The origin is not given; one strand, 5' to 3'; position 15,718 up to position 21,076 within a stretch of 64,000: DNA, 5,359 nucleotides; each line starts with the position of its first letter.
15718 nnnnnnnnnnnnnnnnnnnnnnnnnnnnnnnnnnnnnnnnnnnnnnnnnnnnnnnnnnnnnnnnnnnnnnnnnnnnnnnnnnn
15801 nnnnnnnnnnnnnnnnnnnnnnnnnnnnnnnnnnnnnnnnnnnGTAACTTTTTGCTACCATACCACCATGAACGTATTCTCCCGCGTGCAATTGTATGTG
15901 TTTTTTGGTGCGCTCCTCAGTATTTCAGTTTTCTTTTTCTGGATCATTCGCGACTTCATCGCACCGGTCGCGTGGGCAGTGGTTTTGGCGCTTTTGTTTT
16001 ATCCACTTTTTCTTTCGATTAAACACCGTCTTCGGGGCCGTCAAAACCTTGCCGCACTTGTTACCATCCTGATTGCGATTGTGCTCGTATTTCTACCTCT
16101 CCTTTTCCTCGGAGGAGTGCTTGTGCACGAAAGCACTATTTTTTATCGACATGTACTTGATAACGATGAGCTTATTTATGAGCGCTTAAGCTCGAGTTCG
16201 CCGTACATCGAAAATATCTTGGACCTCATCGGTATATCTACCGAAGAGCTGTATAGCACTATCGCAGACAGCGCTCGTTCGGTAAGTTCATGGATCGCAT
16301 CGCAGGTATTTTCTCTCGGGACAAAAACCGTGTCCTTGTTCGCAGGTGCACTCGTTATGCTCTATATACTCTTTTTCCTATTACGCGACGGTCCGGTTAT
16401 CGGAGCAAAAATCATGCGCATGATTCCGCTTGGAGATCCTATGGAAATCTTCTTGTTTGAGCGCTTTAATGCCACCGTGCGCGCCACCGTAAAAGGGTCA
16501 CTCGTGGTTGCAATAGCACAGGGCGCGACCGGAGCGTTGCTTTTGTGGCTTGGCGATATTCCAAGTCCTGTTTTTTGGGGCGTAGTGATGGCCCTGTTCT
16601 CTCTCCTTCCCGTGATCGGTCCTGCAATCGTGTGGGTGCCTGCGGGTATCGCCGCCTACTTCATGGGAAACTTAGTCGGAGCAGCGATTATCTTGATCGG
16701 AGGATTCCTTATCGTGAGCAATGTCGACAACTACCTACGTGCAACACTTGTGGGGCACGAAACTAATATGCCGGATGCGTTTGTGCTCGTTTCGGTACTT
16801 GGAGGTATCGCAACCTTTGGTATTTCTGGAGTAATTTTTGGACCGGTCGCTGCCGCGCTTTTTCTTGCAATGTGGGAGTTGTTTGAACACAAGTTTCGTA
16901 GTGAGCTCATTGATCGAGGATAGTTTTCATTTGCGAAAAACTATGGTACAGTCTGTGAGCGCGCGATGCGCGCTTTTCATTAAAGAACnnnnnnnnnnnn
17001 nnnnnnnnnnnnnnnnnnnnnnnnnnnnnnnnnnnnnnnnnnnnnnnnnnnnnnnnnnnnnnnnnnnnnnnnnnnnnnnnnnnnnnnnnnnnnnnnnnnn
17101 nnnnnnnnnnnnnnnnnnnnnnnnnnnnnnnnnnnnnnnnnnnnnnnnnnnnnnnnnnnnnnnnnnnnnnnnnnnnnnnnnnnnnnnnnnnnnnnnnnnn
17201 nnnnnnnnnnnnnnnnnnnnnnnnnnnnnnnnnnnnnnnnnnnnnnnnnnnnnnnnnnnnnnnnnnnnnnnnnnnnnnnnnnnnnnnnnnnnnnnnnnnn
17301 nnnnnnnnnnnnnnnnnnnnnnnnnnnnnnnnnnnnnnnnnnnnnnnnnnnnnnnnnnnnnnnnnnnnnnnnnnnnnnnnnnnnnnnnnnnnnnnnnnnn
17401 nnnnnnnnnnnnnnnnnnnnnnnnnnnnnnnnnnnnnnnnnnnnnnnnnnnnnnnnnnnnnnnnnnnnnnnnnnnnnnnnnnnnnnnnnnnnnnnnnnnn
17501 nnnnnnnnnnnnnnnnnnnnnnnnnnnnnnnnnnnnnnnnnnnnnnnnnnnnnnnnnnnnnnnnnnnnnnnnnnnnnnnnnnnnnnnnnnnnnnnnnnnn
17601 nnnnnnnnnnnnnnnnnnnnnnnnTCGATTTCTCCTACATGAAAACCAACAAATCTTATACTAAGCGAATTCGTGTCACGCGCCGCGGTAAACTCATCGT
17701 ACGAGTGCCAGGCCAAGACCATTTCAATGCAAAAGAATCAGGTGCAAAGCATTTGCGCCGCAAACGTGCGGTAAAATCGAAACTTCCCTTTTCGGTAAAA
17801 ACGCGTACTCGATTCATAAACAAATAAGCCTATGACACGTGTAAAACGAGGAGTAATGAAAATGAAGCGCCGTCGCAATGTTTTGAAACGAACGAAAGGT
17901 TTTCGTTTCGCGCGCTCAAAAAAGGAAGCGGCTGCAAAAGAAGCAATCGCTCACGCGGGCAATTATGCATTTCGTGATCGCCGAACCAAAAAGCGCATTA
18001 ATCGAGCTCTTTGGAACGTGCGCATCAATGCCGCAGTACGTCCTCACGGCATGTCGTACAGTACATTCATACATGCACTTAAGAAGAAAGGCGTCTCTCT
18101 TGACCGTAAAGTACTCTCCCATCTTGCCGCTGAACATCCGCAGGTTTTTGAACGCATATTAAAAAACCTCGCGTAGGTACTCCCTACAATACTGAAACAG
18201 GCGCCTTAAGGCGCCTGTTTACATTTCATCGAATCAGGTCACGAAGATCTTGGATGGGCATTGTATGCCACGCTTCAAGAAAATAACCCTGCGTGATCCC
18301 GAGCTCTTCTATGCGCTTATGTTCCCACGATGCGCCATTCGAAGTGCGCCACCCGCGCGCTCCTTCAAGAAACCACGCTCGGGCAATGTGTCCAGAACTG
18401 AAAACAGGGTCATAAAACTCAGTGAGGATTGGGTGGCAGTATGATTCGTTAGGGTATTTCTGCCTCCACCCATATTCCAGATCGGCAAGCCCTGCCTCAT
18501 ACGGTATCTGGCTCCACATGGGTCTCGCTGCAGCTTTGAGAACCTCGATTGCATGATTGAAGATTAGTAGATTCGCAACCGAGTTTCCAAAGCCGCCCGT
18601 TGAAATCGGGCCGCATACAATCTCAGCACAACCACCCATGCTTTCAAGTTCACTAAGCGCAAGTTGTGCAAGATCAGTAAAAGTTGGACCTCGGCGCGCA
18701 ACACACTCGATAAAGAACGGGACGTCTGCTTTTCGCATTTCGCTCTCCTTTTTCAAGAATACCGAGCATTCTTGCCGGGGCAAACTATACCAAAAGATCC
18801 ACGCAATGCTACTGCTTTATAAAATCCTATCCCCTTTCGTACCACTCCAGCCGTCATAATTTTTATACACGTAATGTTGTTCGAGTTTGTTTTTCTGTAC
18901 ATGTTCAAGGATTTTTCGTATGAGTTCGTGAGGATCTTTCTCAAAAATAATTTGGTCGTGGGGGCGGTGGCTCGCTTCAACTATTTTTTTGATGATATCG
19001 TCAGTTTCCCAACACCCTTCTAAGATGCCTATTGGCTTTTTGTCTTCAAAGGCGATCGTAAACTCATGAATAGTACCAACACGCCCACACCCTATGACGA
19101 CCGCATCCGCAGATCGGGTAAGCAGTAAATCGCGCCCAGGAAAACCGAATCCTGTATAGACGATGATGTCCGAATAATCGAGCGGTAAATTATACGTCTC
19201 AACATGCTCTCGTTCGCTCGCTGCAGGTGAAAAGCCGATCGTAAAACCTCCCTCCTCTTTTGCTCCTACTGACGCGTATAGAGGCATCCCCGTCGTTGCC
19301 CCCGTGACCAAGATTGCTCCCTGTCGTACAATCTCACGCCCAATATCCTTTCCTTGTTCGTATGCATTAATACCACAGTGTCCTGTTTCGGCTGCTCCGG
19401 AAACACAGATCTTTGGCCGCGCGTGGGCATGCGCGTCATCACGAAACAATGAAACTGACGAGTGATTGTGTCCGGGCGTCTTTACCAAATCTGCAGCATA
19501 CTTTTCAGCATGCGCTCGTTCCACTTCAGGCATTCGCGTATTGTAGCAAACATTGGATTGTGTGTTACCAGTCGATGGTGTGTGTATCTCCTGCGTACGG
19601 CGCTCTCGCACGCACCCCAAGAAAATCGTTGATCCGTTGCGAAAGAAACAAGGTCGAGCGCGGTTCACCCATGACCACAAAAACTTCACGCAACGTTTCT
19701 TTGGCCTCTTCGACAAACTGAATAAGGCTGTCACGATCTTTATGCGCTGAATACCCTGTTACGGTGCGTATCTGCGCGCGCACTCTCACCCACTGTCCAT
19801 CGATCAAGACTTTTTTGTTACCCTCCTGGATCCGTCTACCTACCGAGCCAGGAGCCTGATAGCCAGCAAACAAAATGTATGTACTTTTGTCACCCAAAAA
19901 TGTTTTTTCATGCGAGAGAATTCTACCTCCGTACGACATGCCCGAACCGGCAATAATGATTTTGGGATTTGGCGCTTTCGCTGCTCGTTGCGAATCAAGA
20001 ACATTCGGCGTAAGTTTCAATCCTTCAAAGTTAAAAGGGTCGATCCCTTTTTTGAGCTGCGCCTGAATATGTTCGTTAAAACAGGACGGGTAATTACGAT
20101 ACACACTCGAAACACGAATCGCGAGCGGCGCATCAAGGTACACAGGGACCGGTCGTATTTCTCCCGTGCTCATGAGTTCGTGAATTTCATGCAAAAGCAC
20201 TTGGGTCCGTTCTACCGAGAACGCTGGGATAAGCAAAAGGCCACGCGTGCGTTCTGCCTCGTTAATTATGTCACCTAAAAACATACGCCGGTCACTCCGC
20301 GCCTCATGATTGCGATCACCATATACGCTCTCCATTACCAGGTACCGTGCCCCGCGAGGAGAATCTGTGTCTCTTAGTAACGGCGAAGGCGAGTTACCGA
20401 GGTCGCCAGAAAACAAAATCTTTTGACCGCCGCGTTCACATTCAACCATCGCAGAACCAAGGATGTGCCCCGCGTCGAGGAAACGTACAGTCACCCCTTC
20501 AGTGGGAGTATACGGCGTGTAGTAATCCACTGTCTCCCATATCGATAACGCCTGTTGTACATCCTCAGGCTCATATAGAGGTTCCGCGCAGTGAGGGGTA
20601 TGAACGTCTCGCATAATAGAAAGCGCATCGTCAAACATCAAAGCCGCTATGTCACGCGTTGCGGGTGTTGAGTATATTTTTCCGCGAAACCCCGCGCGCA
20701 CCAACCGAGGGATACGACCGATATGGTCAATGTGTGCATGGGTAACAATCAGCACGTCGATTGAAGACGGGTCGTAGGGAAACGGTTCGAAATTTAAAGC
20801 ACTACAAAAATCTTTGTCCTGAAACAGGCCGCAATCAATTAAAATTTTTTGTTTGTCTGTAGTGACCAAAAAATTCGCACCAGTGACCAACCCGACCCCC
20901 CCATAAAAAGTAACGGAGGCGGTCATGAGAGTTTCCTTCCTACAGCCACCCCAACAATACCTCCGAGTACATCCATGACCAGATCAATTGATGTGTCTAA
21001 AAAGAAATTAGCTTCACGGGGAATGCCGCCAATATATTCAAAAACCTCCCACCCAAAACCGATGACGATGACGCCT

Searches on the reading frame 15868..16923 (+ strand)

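Call 36: search_protein_families(library=pfam, proteins=[window:15868-16923:+], max_evalue=0.001)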
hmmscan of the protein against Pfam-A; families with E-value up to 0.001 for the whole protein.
window:15868-16923:+ (351 aa): 1 family
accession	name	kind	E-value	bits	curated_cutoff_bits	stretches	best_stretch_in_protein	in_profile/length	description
PF01594.21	AI-2E_transport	-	1.5e-47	162.8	34.3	1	13-337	4-324/327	AI-2E family transporter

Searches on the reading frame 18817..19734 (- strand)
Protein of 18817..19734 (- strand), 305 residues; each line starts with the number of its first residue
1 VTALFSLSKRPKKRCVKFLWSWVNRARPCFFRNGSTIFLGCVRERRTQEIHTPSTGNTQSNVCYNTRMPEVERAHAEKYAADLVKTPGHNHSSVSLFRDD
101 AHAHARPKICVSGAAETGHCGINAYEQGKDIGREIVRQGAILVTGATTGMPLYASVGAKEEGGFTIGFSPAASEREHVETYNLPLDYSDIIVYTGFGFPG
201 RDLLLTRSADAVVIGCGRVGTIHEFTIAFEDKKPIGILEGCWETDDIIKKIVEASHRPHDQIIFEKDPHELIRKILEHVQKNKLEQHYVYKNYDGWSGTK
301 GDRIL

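Call 36: search_protein_families(library=pfam, proteins=[window:18817-19734:-], max_evalue=0.001)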
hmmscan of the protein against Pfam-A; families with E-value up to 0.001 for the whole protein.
window:18817-19734:- (305 aa): 1 family
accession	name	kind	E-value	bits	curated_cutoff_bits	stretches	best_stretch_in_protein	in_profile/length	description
PF18306.6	LDcluster4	-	1.3e-31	109.7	26.3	1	108-271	3-150/151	SLOG cluster4 family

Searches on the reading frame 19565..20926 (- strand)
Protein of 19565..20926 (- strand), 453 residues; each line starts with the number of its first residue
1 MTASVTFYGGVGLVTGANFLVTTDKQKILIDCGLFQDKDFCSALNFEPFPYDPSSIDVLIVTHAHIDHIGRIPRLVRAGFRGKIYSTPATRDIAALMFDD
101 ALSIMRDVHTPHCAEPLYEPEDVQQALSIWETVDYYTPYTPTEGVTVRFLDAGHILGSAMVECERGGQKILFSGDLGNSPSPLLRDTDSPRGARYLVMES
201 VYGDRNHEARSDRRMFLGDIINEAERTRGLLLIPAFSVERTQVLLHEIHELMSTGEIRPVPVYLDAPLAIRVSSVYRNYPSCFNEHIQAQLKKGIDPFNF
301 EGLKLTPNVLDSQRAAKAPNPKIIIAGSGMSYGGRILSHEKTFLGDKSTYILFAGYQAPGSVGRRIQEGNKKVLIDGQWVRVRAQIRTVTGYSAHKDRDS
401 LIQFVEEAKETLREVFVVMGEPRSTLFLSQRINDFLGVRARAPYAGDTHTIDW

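Call 37: search_protein_families(library=pfam, proteins=[window:19565-20926:-], max_evalue=0.001)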
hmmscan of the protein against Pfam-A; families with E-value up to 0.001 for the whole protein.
window:19565-20926:- (453 aa): 5 families
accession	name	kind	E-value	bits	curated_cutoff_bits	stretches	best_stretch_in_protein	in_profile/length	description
PF10996.14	Beta-Casp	-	4.9e-30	105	27.7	1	241-366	1-120/120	Beta-Casp domain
PF00753.33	Lactamase_B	-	4.7e-15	56.5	22.7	1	18-187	8-161/196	Metallo-beta-lactamase superfamily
PF07521.17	RMMBL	-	2.7e-12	46.9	21.6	1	379-443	1-63/63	Zn-dependent metallo-hydrolase RNA specificity domain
PF16661.11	Lactamase_B_6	-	3.8e-09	36.6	27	1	20-174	1-160/193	Metallo-beta-lactamase superfamily domain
PF12706.13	Lactamase_B_2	-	8.7e-09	35.7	27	1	27-180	2-147/200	Beta-lactamase superfamily domain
